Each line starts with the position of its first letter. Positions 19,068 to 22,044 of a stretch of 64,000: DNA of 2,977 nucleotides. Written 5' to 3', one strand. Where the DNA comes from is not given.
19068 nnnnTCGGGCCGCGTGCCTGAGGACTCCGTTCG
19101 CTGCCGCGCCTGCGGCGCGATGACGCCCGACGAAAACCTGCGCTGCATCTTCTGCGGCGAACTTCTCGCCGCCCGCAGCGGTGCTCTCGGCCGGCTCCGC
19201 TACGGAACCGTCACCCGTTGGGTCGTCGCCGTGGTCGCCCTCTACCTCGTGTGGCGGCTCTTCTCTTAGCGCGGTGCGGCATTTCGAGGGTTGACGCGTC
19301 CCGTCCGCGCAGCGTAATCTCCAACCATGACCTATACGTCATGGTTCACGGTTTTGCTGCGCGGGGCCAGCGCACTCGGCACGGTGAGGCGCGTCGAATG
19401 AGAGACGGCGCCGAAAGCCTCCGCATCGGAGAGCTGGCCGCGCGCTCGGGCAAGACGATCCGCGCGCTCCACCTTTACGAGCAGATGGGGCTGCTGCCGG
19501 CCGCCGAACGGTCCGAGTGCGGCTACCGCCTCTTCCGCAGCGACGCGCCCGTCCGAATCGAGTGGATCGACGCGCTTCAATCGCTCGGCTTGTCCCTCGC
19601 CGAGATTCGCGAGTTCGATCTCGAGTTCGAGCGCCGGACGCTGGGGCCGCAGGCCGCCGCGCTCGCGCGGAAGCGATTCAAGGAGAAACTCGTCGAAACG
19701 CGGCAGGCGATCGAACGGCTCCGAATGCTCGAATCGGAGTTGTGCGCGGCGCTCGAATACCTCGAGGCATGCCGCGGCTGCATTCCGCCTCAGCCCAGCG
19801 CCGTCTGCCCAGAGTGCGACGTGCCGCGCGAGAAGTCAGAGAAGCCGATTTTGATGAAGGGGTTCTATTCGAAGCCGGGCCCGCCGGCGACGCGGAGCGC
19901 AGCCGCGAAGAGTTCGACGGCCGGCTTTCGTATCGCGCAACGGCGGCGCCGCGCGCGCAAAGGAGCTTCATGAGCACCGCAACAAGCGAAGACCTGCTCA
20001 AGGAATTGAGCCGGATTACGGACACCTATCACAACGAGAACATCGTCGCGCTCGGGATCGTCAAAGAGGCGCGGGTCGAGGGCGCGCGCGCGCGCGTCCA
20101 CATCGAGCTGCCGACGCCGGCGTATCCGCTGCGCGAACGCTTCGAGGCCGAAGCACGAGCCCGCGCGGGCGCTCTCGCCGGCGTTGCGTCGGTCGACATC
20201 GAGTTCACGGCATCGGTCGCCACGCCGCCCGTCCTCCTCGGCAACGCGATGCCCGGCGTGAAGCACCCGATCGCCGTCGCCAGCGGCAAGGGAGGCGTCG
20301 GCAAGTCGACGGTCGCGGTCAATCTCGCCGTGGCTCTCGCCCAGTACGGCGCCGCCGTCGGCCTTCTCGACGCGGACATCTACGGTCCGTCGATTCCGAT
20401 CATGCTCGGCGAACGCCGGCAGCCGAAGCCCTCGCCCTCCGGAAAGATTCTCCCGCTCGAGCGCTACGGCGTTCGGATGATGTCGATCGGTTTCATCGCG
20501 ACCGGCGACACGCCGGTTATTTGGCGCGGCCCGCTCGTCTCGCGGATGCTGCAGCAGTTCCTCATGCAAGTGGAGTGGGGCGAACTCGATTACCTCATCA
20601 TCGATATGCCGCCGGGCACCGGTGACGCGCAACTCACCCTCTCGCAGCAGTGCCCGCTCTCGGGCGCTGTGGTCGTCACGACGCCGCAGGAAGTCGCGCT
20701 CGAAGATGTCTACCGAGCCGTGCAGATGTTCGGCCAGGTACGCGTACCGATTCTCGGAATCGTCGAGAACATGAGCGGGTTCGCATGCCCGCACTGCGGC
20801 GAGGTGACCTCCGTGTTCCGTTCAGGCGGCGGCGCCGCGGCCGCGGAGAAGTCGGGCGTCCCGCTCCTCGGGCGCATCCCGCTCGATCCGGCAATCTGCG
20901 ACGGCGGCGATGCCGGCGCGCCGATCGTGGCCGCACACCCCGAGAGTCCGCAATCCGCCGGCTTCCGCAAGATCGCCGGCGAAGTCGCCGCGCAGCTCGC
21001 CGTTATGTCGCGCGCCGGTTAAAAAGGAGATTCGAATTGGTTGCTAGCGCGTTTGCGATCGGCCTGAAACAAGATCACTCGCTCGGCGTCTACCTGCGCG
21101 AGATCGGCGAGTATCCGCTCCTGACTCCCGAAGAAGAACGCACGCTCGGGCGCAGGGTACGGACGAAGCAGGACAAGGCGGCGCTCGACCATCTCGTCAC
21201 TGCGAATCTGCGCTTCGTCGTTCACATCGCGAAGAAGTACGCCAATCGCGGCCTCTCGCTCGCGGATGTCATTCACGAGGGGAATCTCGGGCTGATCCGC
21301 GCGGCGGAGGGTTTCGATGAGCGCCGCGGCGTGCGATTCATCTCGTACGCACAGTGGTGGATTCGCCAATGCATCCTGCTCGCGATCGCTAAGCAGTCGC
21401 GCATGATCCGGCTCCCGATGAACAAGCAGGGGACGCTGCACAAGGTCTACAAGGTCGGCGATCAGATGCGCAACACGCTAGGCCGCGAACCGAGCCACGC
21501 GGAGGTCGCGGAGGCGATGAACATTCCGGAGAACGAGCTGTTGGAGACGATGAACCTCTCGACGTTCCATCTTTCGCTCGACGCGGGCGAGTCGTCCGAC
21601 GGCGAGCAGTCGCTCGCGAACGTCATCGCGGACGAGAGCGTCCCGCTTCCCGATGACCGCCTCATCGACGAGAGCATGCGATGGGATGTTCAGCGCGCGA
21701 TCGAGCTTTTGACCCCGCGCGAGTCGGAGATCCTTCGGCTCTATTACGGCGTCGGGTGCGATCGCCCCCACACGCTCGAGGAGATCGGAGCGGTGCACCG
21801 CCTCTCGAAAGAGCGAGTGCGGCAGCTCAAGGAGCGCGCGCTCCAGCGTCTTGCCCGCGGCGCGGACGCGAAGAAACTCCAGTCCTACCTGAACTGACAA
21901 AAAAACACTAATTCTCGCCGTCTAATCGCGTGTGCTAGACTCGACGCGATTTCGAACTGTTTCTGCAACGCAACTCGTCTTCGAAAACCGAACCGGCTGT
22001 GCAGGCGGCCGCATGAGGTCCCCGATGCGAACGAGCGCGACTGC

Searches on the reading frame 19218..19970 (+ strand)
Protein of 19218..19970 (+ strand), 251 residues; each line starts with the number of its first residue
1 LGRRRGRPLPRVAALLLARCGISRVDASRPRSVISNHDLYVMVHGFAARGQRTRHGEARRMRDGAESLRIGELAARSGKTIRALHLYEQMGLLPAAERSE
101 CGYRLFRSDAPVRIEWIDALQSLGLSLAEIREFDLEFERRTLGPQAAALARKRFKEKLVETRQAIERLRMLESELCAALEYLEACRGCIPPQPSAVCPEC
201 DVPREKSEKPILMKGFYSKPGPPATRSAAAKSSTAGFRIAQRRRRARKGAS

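Call 16: search_protein_families(library=pfam, proteins=[window:19218-19970:+], max_evalue=0.001)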
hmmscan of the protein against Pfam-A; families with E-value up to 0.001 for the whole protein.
window:19218-19970:+ (251 aa): 3 families
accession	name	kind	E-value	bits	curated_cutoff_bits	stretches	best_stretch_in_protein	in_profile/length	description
PF13411.12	MerR_1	-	3.1e-11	43.7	21.6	1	69-132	2-64/69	MerR HTH family regulatory protein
PF00376.29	MerR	-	9.1e-11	41.8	28.2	1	69-106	1-38/38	MerR family regulatory protein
PF09278.17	MerR-DNA-bind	-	4.3e-07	30.9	25.4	1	113-175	3-62/65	MerR, DNA binding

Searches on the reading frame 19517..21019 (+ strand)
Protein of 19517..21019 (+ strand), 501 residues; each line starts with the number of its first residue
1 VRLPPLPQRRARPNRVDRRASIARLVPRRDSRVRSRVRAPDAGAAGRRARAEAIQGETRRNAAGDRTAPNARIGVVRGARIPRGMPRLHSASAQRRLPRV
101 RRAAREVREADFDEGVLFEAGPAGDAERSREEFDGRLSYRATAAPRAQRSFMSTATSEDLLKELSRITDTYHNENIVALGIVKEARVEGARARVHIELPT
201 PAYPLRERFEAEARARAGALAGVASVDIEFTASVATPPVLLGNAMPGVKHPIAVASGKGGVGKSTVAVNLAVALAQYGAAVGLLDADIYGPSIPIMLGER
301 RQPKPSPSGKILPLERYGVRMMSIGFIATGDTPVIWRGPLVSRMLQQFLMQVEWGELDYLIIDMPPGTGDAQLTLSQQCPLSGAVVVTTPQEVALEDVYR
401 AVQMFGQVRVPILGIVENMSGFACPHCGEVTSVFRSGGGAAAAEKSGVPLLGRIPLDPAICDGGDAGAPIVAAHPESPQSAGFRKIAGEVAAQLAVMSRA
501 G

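Call 16: search_protein_families(library=pfam, proteins=[window:19517-21019:+], max_evalue=0.001)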
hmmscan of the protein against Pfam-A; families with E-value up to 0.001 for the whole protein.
window:19517-21019:+ (501 aa): 7 families
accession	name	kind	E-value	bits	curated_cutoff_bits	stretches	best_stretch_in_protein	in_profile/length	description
PF10609.15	ParA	-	6.8e-102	340.5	27.1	1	248-490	2-245/246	NUBPL iron-transfer P-loop NTPase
PF01656.29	CbiA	-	4.4e-13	49.7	25.4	1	252-419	1-82/125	CobQ/CobB/MinD/ParA nucleotide binding domain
PF01883.24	FeS_assembly_P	-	3.6e-11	43.6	23.5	1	158-227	2-72/73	Iron-sulfur cluster assembly protein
PF13614.12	AAA_31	-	2e-10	41.3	27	1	252-288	4-40/177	AAA domain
PF09140.17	MipZ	-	6.8e-08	32.6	20.7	1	251-304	2-55/262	ATPase MipZ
PF02374.21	ArsA_ATPase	-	3.5e-05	23.6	24.3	1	254-285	5-36/305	Anion-transporting ATPase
PF00142.24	Fer4_NifH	-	0.00016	21.7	25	0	256-292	6-42/271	4Fe-4S iron sulfur cluster binding proteins, NifH/frxC family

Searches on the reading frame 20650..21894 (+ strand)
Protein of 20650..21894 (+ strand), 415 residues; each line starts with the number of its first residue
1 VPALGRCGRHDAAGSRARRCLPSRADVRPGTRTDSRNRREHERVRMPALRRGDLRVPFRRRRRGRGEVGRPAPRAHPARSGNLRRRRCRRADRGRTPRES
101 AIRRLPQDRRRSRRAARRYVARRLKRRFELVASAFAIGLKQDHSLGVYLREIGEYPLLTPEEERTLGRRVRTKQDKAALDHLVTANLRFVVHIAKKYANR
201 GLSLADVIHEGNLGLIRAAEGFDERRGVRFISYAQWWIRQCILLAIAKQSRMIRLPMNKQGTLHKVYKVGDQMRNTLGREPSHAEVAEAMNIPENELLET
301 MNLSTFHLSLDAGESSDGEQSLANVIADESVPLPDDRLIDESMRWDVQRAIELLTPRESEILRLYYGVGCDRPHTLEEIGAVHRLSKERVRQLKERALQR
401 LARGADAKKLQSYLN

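Call 16: search_protein_families(library=pfam, proteins=[window:20650-21894:+], max_evalue=0.001)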
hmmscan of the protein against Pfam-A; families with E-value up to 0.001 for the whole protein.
window:20650-21894:+ (415 aa): 4 families
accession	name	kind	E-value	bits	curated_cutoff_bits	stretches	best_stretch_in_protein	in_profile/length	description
PF04542.20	Sigma70_r2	-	2.6e-17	62.8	24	1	182-251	1-70/71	Sigma-70 region 2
PF04545.22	Sigma70_r4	-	1.2e-16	60.4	24.1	1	350-401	1-48/50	Sigma-70, region 4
PF04539.22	Sigma70_r3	-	4.9e-15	55.8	25.3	1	263-336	3-76/78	Sigma-70 region 3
PF00140.25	Sigma70_r1_2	-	8.6e-11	42.1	22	1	144-171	2-29/34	Sigma-70 factor, region 1.2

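Call 48: search_protein_families(library=ncbifam, proteins=[window:20650-21894:+], max_evalue=0.00001)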
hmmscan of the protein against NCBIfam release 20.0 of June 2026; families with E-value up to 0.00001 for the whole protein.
window:20650-21894:+ (415 aa): 46 families (the best 25 are shown)
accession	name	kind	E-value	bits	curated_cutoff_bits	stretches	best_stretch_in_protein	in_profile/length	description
TIGR02997.1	Sig70-cyanoRpoD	subfamily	1e-71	241.7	384.5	1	173-401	70-297/298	RNA polymerase sigma factor, RpoD/SigA family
NF004208.0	PRK05658.1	equivalog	1.7e-71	242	555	1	174-415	389-630/631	RNA polymerase sigma factor RpoD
NF006666.0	PRK09210.1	equivalog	2.7e-68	230.9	572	1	136-415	92-370/370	RNA polymerase sigma factor RpoD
TIGR02394.1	rpoS_proteo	equivalog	6e-68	229.4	378.7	1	144-405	14-274/285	RNA polymerase sigma factor RpoS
TIGR02393.1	RpoD_Cterm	equivalog_domain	5.9e-65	219.2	354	1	179-414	2-237/238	RNA polymerase sigma factor RpoD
NF004207.0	PRK05657.1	equivalog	8.2e-65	219.3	394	1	144-408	57-320/329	RNA polymerase sigma factor RpoS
NF005643.0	PRK07406.1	equivalog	9.8e-65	219.1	500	1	171-414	154-396/397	RNA polymerase sigma factor RpoD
NF041931.2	MzaA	equivalog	3.4e-63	214.6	800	1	176-414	474-714/726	MZA anti-phage system associated sigma-70 family RNA polymerase sigma factor MzaA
NF005920.0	PRK07921.1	subfamily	4.8e-63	213.2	464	1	144-413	58-326/328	RNA polymerase sigma factor SigB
NF005785.0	PRK07598.1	equivalog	5.4e-59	200.1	554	1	172-414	170-411/415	RNA polymerase sigma factor SigC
NF004615.0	PRK05949.1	subfamily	2.1e-56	191.2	530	1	173-405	87-318/327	RNA polymerase sigma factor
NF005642.0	PRK07405.1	subfamily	1.1e-55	189.1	524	1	174-414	79-316/318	RNA polymerase sigma factor SigD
NF004561.0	PRK05901.1-3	equivalog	2.4e-54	185.4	582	1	174-415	296-537/537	RNA polymerase sigma factor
NF004560.0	PRK05901.1-1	equivalog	1.3e-53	182.9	711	1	175-414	276-515/516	RNA polymerase sigma factor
NF004565.0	PRK05901.2-3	equivalog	1.4e-53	182.5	484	1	148-414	221-499/501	RNA polymerase sigma factor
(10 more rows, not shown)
